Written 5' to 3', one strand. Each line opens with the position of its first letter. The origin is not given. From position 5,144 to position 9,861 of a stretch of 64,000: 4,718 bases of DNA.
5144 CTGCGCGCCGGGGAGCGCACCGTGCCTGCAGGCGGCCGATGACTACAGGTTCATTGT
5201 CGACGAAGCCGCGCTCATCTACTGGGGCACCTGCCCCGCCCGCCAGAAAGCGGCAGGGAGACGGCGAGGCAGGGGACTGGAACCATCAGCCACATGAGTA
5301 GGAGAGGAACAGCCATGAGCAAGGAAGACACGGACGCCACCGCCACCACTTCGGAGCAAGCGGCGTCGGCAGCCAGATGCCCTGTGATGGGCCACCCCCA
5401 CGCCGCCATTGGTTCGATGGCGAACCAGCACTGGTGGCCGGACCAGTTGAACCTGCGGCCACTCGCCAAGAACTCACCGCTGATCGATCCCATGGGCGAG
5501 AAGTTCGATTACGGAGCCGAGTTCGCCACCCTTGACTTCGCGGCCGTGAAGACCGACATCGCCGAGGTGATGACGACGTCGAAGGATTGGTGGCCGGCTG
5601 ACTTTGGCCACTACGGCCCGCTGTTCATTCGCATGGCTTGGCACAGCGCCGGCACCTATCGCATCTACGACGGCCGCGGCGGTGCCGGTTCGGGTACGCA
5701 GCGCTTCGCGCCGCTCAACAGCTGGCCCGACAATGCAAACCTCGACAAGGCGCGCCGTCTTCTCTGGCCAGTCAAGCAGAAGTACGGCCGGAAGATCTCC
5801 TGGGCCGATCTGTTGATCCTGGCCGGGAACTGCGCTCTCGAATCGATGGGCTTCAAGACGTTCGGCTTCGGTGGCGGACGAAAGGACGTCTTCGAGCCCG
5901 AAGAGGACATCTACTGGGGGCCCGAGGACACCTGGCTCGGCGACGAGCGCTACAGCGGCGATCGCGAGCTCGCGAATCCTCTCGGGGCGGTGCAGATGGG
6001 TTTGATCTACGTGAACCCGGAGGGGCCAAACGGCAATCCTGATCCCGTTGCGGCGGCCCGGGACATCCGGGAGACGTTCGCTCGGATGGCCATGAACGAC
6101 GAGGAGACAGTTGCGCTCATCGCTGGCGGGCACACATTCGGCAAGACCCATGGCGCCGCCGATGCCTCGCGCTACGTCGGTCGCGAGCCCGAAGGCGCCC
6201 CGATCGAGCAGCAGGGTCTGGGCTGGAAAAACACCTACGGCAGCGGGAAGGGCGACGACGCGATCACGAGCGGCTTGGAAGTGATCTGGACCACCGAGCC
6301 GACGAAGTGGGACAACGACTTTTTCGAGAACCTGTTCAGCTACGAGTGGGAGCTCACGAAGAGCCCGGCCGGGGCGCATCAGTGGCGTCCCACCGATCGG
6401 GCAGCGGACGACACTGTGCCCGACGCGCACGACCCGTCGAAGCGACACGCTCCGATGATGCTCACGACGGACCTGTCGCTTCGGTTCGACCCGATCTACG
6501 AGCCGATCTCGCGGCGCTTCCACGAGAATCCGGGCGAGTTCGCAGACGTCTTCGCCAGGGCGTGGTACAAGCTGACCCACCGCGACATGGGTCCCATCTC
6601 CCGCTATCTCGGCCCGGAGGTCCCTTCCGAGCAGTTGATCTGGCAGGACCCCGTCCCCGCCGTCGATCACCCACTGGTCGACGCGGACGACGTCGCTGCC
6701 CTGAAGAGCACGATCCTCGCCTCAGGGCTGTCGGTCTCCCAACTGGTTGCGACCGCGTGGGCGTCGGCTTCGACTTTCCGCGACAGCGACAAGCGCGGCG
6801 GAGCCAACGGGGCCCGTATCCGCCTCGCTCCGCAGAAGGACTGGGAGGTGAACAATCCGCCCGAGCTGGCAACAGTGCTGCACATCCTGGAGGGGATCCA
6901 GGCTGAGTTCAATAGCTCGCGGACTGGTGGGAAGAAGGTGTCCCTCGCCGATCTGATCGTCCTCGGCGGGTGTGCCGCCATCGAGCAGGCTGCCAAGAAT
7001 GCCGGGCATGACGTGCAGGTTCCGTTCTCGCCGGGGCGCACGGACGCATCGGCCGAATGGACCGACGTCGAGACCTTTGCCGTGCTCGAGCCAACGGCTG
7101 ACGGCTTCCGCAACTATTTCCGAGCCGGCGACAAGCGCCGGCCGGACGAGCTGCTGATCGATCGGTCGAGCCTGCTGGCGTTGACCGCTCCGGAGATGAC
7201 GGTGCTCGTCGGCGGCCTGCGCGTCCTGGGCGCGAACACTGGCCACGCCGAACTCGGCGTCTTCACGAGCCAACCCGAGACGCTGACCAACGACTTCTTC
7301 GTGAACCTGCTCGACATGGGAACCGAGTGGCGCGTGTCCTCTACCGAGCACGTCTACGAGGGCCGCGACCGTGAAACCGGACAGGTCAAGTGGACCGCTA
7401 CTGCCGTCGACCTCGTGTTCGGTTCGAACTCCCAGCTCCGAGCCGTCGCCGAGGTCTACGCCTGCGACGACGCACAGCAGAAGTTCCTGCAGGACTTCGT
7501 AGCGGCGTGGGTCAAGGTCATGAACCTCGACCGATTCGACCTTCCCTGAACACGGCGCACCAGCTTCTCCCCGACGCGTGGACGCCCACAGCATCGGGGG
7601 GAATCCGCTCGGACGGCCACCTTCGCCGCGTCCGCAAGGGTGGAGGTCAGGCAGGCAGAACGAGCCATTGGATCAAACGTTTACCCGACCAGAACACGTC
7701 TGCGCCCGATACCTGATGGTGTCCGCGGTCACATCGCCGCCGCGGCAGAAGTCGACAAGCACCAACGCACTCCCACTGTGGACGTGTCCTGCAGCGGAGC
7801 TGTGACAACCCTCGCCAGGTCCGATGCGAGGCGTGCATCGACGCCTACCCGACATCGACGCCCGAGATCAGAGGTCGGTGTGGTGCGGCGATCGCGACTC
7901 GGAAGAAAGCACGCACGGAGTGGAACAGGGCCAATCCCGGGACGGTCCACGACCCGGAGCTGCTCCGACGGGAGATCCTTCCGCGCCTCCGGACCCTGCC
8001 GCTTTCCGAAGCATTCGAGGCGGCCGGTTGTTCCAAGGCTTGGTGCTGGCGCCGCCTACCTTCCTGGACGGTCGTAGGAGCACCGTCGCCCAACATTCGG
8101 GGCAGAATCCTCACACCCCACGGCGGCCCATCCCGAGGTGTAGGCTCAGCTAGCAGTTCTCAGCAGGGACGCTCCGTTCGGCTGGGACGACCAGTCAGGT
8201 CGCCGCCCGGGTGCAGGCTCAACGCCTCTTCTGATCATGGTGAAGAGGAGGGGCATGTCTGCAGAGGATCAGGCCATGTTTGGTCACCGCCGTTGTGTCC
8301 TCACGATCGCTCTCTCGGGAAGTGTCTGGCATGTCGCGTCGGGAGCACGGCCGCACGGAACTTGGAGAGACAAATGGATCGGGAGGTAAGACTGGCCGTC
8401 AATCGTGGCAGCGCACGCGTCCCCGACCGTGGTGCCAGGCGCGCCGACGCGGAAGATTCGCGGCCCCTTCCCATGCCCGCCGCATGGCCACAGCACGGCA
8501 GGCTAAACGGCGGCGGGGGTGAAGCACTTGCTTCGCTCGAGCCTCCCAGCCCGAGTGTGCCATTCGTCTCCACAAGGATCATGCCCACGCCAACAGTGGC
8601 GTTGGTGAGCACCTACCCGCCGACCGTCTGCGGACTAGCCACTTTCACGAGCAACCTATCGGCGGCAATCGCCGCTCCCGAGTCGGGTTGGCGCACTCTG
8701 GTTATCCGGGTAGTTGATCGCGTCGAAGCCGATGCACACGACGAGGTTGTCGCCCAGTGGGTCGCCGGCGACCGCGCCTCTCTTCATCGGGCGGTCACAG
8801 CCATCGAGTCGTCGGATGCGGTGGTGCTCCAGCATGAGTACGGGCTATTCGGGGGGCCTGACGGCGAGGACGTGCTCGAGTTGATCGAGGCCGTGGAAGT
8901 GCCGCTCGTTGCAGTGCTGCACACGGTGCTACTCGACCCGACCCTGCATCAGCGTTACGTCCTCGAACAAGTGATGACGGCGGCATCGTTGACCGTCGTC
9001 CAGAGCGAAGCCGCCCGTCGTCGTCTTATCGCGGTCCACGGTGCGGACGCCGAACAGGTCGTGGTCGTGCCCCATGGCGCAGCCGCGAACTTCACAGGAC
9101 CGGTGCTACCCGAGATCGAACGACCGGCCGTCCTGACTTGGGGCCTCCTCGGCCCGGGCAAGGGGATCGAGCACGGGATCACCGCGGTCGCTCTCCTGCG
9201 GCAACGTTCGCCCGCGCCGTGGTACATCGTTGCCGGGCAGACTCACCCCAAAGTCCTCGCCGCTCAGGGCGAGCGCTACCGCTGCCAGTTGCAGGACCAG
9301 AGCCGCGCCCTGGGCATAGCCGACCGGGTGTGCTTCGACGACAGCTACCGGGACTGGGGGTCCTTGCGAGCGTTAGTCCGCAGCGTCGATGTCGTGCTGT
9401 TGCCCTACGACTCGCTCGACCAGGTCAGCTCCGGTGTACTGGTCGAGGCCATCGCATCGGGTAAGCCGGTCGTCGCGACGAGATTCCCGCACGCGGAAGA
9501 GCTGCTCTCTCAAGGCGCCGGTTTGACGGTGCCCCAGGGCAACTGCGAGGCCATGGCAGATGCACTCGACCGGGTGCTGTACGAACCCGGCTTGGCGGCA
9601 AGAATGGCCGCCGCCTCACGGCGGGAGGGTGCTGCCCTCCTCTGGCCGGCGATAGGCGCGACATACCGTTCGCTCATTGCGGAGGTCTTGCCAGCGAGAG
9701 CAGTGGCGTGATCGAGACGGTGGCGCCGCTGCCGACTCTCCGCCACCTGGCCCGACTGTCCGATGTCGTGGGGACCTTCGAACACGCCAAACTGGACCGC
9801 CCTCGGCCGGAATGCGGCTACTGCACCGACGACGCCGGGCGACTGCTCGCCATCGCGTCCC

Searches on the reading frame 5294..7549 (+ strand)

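Call 40: search_protein_families(library=pfam, proteins=[window:5294-7549:+], max_evalue=0.00001)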
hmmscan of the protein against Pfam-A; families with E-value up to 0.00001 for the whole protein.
window:5294-7549:+ (751 aa): 1 family
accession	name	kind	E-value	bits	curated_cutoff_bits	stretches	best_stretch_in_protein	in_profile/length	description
PF00141.28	peroxidase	-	1.9e-75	254.2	27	2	104-412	12-237/237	Peroxidase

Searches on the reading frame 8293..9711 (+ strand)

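Call 40: search_protein_families(library=pfam, proteins=[window:8293-9711:+], max_evalue=0.00001)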
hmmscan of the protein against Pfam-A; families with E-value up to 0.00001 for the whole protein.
window:8293-9711:+ (472 aa): 2 families
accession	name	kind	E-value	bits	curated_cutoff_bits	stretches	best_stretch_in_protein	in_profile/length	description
PF00534.26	Glycos_transf_1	-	4e-18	66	26.4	1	277-444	15-171/172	Glycosyl transferases group 1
PF13692.12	Glyco_trans_1_4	-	3.4e-16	60.2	27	1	278-429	2-140/142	Glycosyl transferases group 1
